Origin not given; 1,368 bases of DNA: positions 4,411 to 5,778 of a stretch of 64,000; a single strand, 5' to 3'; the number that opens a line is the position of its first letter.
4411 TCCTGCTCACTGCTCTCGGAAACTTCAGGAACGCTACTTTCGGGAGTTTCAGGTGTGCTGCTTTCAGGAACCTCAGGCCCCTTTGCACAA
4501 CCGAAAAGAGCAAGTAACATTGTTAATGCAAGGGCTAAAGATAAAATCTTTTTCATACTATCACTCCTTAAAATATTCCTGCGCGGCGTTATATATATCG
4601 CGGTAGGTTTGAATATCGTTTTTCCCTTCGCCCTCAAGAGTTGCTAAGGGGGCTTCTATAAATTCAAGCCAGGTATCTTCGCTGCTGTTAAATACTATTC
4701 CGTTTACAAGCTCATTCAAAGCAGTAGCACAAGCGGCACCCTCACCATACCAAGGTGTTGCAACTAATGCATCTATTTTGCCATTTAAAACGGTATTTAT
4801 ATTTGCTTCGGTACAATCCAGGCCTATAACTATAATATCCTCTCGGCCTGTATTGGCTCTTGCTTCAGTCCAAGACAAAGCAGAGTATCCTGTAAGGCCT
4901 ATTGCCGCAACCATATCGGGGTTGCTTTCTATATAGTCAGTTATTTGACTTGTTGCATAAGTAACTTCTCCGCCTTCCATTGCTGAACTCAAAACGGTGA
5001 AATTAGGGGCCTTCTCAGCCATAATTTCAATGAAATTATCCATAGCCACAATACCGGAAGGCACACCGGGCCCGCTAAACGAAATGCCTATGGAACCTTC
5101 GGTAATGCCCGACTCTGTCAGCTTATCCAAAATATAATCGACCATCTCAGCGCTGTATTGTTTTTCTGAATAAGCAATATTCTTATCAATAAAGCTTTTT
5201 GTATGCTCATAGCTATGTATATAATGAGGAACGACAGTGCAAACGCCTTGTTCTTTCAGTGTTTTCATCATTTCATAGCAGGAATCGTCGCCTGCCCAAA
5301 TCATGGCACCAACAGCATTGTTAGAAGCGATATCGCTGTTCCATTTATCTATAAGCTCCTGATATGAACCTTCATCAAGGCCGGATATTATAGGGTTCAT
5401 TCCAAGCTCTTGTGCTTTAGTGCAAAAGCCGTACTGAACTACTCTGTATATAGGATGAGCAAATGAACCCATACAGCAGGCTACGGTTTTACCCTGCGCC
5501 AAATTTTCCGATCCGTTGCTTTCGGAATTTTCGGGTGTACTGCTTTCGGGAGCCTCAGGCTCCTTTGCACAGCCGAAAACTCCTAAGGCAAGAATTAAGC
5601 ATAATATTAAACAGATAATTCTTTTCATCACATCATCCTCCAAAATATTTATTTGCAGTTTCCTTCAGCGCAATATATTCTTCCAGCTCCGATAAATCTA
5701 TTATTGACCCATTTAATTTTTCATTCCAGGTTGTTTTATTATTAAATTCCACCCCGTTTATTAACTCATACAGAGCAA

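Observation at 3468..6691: Three tandem orphan lipoprotein binding proteins: shared N-lobe, swapped C-lobes, no transporter genes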

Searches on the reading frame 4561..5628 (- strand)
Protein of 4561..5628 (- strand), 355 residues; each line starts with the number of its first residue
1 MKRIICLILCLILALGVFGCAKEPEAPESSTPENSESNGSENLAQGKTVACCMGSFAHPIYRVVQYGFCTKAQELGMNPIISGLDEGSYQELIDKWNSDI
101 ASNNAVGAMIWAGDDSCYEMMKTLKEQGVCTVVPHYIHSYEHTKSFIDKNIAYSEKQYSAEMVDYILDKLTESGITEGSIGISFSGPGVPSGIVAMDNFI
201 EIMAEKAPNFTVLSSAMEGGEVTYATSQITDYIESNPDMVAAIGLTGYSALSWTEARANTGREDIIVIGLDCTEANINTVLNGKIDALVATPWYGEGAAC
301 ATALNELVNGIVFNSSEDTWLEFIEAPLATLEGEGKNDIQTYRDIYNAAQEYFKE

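Call 3: search_protein_families(library=pfam, proteins=[window:4561-5628:-], max_evalue=1)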
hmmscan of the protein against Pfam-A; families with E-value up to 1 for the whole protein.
window:4561-5628:- (355 aa): 1 family
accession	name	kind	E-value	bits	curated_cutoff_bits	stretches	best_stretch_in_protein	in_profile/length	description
PF13407.12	Peripla_BP_4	-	2.2e-19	70.5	35.1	1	52-310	4-256/258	Periplasmic binding protein domain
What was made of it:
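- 4561..5628 (-): P2: lipoprotein substrate-binding protein, 355 aa, C-lobe type B. Pfam Peripla_BP_4 at 70.5 bits, residues 52-310 (call 3).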

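Call 4: search_protein_families(library=ncbifam, proteins=[window:4561-5628:-], max_evalue=1)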
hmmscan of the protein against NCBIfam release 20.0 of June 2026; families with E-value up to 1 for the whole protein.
window:4561-5628:- (355 aa): 3 families
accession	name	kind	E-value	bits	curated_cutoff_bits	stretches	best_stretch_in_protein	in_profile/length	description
NF007936.0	PRK10653.1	equivalog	3.4e-05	23.3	337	1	206-291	175-260/295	ribose ABC transporter substrate-binding protein RbsB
NF007254.0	PRK09701.1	equivalog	8.2e-05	21.9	335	1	151-292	133-271/311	D-allose transporter substrate-binding protein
NF040841.1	AMEP412_fam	subfamily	0.051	13.9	45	1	223-250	38-65/74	AMEP412 family response elicitor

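Call 9: find_encoding_contigs(protein=window:4561-5628:-, flank=10000, max_places=6)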
Protein window:4561-5628:- (355 aa): no gene with exactly this product is on record in the collection.

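Call 11: find_homologous_proteins(query=window:4561-5628:-)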
Query window:4561-5628:- (355 aa): 33 proteins with E <= 0.001 among 4083 candidates.
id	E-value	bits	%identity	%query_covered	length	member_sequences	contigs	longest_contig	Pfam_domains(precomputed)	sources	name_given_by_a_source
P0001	2.8e-171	588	74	100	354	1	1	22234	PF13407.13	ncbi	-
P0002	9.0e-159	546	69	100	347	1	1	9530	PF13407.13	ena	-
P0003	2.7e-129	449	56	100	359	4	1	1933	PF13407.13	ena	-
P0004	3.3e-121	423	55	95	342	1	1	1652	PF13407.13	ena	-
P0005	1.8e-118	414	53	100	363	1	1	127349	PF13407.13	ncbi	-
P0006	5.7e-116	406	53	100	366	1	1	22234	PF13407.13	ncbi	-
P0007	1.1e-112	395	53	100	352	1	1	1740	PF13407.13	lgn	-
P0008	2.8e-107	377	52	100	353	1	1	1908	PF13407.13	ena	-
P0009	6.6e-103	363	49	100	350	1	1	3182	PF13407.13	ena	-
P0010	3.7e-101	357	47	100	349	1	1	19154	PF13407.13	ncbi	-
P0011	4.8e-101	357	49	91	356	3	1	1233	PF13407.13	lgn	-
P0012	1.6e-100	355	53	99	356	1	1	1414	PF13407.13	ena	-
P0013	2.0e-100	355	48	100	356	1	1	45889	PF13407.13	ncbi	-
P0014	2.3e-100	354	48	100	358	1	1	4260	PF13407.13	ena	-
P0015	7.8e-100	353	50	100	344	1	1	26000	PF13407.13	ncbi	-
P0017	1.2e-99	352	48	94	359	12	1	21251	PF13407.13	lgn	-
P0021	2.6e-94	334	49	99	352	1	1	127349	-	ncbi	-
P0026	5.0e-81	291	43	100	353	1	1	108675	PF13407.13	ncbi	-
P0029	2.0e-71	259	38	99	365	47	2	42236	PF13407.13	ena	-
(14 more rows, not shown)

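Call 12: find_encoding_contigs(protein=P0001, flank=10000, max_places=3)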
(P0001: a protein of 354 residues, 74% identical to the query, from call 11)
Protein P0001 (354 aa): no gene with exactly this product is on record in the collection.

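Call 13: find_encoding_contigs(protein=P0005, flank=10000, max_places=3)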
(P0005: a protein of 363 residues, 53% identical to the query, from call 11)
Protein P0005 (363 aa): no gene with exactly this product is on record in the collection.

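Call 14: find_encoding_contigs(protein=P0026, flank=10000, max_places=3)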
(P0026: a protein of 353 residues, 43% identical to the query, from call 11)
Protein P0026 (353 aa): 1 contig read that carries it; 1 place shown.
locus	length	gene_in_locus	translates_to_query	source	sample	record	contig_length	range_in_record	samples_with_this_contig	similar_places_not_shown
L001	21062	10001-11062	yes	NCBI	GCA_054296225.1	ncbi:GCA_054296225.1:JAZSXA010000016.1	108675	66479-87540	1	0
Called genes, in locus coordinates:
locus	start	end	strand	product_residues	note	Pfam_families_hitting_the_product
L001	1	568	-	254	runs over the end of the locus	PF00165:HTH_AraC, PF12833:HTH_18, PF00165:HTH_AraC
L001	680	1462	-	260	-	PF12833:HTH_18, PF00165:HTH_AraC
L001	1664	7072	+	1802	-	-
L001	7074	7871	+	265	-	-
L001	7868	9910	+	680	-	PF02065:Melibiase, PF16874:Glyco_hydro_36C (faint)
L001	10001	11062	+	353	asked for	PF13407:Peripla_BP_4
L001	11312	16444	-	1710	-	PF07517:SecA_DEAD, PF21090:P-loop_SecA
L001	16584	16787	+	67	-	PF04070:DUF378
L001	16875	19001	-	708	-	PF04851:ResIII, PF00176:SNF2-rel_dom, PF00270:DEAD (weak), PF00271:Helicase_C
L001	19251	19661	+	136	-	PF12953:DUF3842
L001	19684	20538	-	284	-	PF00165:HTH_AraC (weak), PF12833:HTH_18, PF00165:HTH_AraC (weak)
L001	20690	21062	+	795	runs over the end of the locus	PF00703:Glyco_hydro_2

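Call 15: find_encoding_contigs(protein=P0013, flank=10000, max_places=3)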
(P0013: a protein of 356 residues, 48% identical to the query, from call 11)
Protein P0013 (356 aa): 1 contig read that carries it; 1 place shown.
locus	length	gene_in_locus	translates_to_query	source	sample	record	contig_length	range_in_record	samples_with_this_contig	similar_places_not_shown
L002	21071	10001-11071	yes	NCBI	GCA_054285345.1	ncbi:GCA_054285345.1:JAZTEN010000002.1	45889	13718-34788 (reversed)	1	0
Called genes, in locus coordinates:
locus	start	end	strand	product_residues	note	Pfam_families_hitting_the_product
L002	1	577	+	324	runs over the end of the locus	PF01368:DHH, PF02272:DHHA1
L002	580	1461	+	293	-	PF01509:TruB_N, PF16198:TruB_C_2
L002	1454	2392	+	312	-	PF06574:FAD_syn, PF01687:Flavokinase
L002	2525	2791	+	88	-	PF00312:Ribosomal_S15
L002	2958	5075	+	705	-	PF01138:RNase_PH, PF03725:RNase_PH_C, PF03726:PNPase, PF01138:RNase_PH, PF00013:KH_1, PF00575:S1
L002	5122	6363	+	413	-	PF00675:Peptidase_M16, PF05193:Peptidase_M16_C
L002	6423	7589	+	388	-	PF00768:Peptidase_S11, PF13354:Beta-lactamase2, PF07943:PBP5_C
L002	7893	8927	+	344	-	PF13407:Peripla_BP_4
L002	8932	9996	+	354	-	PF13407:Peripla_BP_4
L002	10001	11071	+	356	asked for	PF13407:Peripla_BP_4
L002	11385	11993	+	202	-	-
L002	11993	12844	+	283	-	PF04055:Radical_SAM, PF13186:SPASM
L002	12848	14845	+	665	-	PF05378:Hydant_A_N, PF13941:MutL (faint), PF01968:Hydantoinase_A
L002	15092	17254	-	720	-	PF01926:MMR_HSR1, PF02421:FeoB_N, PF17910:FeoB_Cyto, PF07670:Gate, PF07664:FeoB_C, PF07670:Gate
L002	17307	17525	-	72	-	PF04023:FeoA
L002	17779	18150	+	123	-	PF01325:Fe_dep_repress, PF02742:Fe_dep_repr_C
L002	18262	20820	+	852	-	PF19085:Choline_bind_2 (faint), PF19127:Choline_bind_3 (weak)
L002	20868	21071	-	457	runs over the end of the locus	PF01554:MatE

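Call 16: find_encoding_contigs(protein=P0029, flank=10000, max_places=3)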
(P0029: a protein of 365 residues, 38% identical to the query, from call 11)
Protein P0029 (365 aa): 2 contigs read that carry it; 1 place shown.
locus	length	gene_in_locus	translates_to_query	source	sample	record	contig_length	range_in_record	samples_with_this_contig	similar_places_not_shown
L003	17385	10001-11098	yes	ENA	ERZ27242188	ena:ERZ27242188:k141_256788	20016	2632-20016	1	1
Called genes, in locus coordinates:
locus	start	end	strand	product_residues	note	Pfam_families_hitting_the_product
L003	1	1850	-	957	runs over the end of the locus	PF02837:Glyco_hydro_2_N (weak), PF00703:Glyco_hydro_2, PF02836:Glyco_hydro_2_C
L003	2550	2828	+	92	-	-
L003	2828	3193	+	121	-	-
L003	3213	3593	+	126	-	-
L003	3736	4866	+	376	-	PF01208:URO-D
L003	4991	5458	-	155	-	PF13302:Acetyltransf_3 (weak), PF00583:Acetyltransf_1, PF13673:Acetyltransf_10, PF13508:Acetyltransf_7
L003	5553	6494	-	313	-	PF01520:Amidase_3, PF09374:PG_binding_3 (faint), PF01471:PG_binding_1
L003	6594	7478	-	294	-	PF00294:PfkB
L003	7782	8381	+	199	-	PF00440:TetR_N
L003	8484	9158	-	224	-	PF01764:Lipase_3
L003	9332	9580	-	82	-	PF13560:HTH_31, PF12844:HTH_19, PF01381:HTH_3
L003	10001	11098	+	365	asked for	PF13407:Peripla_BP_4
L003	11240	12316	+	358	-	PF13407:Peripla_BP_4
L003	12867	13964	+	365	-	PF13407:Peripla_BP_4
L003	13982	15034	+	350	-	PF13407:Peripla_BP_4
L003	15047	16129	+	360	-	PF13407:Peripla_BP_4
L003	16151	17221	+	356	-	PF13407:Peripla_BP_4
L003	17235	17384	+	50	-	?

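Call 17: find_encoding_contigs(protein=P0015, flank=10000, max_places=3)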
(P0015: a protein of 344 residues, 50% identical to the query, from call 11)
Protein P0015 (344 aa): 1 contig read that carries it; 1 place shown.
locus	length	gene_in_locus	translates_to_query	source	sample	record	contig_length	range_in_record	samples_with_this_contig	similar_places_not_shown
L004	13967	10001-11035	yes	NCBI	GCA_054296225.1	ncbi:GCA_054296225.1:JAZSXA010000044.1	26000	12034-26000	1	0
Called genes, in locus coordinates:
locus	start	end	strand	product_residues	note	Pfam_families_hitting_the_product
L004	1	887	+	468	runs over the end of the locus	PF03990:DUF348, PF07501:G5 (weak), PF06725:3D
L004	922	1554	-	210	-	PF00702:Hydrolase, PF12710:HAD, PF13419:HAD_2, PF13242:Hydrolase_like (weak)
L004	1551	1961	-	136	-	PF00571:CBS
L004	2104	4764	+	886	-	PF01074:Glyco_hydro_38N, PF09261:Alpha-mann_mid (weak), PF07748:Glyco_hydro_38C, PF17677:Glyco_hydro38C2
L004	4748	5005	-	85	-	-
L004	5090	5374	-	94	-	-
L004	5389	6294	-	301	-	-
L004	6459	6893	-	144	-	PF02580:Tyr_Deacylase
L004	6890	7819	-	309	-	PF02779:Transket_pyr, PF02780:Transketolase_C, PF22613:Transketolase_C_1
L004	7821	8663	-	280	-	PF00456:Transketolase_N, PF13292:DXP_synthase_N, PF00676:E1_dh (weak), PF02775:TPP_enzyme_C (weak)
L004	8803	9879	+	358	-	PF14486:DUF4432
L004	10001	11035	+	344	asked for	PF13407:Peripla_BP_4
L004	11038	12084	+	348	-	PF13407:Peripla_BP_4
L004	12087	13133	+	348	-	PF13407:Peripla_BP_4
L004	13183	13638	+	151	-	PF02664:LuxS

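Call 22: find_encoding_contigs(protein=P0021, flank=10000, max_places=3)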
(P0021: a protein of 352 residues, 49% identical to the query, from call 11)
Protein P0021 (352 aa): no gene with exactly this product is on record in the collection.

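Call 25: find_related_loci(query=A2, collection=genome_contigs, flank=10000)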
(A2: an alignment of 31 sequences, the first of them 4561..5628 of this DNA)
Query A2 (355 aa) in genome_contigs; peptide patterns used: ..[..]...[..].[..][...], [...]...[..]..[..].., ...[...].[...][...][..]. (x = any residue, [..] = any of these).
243 stretches matched a pattern; 6 encode a relative of the query (tblastn E <= 1e-3); 5 distinct loci.
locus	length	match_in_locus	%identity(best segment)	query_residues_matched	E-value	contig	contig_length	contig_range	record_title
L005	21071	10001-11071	43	1-353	6e-90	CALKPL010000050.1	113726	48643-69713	MAG TPA_asm: uncultured Clostridia bacterium isolate ERR912096_bin.105_CONCOCT_v1.1_MAG genome assembly, contig: ERZ8273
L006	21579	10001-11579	41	20-353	1e-78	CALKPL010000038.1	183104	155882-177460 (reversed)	MAG TPA_asm: uncultured Clostridia bacterium isolate ERR912096_bin.105_CONCOCT_v1.1_MAG genome assembly, contig: ERZ8273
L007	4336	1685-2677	39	20-353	6e-75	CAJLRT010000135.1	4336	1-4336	MAG TPA_asm: uncultured Clostridiales bacterium isolate ERR1600622-bin.54 genome assembly, contig: NODE_17045_length_433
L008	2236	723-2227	31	1-353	5e-56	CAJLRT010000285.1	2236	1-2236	MAG TPA_asm: uncultured Clostridiales bacterium isolate ERR1600622-bin.54 genome assembly, contig: NODE_36752_length_223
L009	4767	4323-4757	44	42-183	9e-38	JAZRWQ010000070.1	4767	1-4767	MAG: Eubacteriales bacterium isolate T1900044951_TA20190004.MAGScoT_cleanbin_000096 SGB_3675_k141_2266093, whole genome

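Call 29: search_protein_families(library=pfam, proteins=[L005:10001-11077:+, L005:11313-12860:+, L005:12879-13916:+, L005:13935-14972:+, L005:15190-16659:+, L005:8120-9487:+, L006:13248-14438:+, L006:14371-15111:+, L006:15108-16394:+, L006:3917-4591:-], max_evalue=0.001)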
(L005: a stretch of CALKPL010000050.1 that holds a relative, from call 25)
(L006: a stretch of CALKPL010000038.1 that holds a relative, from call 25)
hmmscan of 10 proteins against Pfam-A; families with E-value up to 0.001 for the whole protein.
L005:10001-11077:+ (358 aa): 1 family
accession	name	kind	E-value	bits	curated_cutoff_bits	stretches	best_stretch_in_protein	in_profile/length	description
PF13407.12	Peripla_BP_4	-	4.2e-24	85.9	35.1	1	55-315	1-257/258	Periplasmic binding protein domain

L005:11313-12860:+ (515 aa): 6 families
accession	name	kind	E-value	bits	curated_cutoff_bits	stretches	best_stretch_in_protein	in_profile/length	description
PF00005.33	ABC_tran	-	2.4e-54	184.1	25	2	22-174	2-137/137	ABC transporter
PF13304.12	AAA_21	-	2.8e-17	64.2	27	1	139-204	231-299/304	AAA domain, putative AbiEii toxin, Type IV TA system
PF09818.15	ABC_ATPase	-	1.5e-05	24.6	23.2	0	26-56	75-105/283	P-loop domain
PF02463.25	SMC_N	-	0.00013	21.9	40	0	31-216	24-212/220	RecF/RecN/SMC N terminal domain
PF13401.12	AAA_22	-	0.00094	19.9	27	0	30-201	4-121/130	AAA domain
PF13555.12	AAA_29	-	0.00097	19.3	27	0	24-49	15-40/61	P-loop containing region of AAA domain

L005:12879-13916:+ (345 aa): 1 family
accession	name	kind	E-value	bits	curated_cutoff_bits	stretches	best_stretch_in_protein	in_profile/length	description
PF02653.21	BPD_transp_2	-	3.2e-30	105.6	26.8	1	53-328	1-269/269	Branched-chain amino acid transport system / permease component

L005:13935-14972:+ (345 aa): 1 family
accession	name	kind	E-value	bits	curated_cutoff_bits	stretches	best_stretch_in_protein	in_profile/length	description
PF02653.21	BPD_transp_2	-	8.4e-34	117.4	26.8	1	51-317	2-268/269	Branched-chain amino acid transport system / permease component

L005:15190-16659:+ (489 aa): 0 families

L005:8120-9487:+ (455 aa): 2 families
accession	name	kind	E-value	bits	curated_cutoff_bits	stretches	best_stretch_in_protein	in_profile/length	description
PF00208.27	ELFV_dehydrog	-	3.5e-94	315.4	23.4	1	208-452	1-241/241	Glutamate/Leucine/Phenylalanine/Valine dehydrogenase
PF02812.23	ELFV_dehydrog_N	-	1.1e-53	180.8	25.3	1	63-190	1-128/129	Glu/Leu/Phe/Val dehydrogenase, dimerisation domain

L006:13248-14438:+ (396 aa): 2 families
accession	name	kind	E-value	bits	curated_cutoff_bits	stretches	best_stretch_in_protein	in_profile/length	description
PF13393.11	tRNA-synt_His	-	5.3e-68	230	25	1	11-316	1-306/308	Histidyl-tRNA synthetase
PF00587.30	tRNA-synt_2b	-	0.00015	22.3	29.3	1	66-135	1-74/179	tRNA synthetase class II core domain (G, H, P, S and T)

L006:14371-15111:+ (246 aa): 1 family
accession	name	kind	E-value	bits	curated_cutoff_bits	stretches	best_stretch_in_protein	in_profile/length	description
PF01634.23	HisG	-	3.4e-54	183.5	25.5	1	77-229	1-157/158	ATP phosphoribosyltransferase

L006:15108-16394:+ (428 aa): 1 family
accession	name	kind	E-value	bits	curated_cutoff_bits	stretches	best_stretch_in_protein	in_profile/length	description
PF00815.25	Histidinol_dh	-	1.8e-173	577.7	27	1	25-427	6-411/411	Histidinol dehydrogenase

L006:3917-4591:- (224 aa): 1 family
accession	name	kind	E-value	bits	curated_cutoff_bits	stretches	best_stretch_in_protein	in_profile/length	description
PF01764.32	Lipase_3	-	2.8e-31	108.7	22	1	50-182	1-138/140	Lipase (class 3)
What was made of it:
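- None lies next to arrays L002, L003 and L004 or singleton L001 in the called-gene tables (calls 14-17); only four flanking ORFs of L006 were scanned (call 29).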
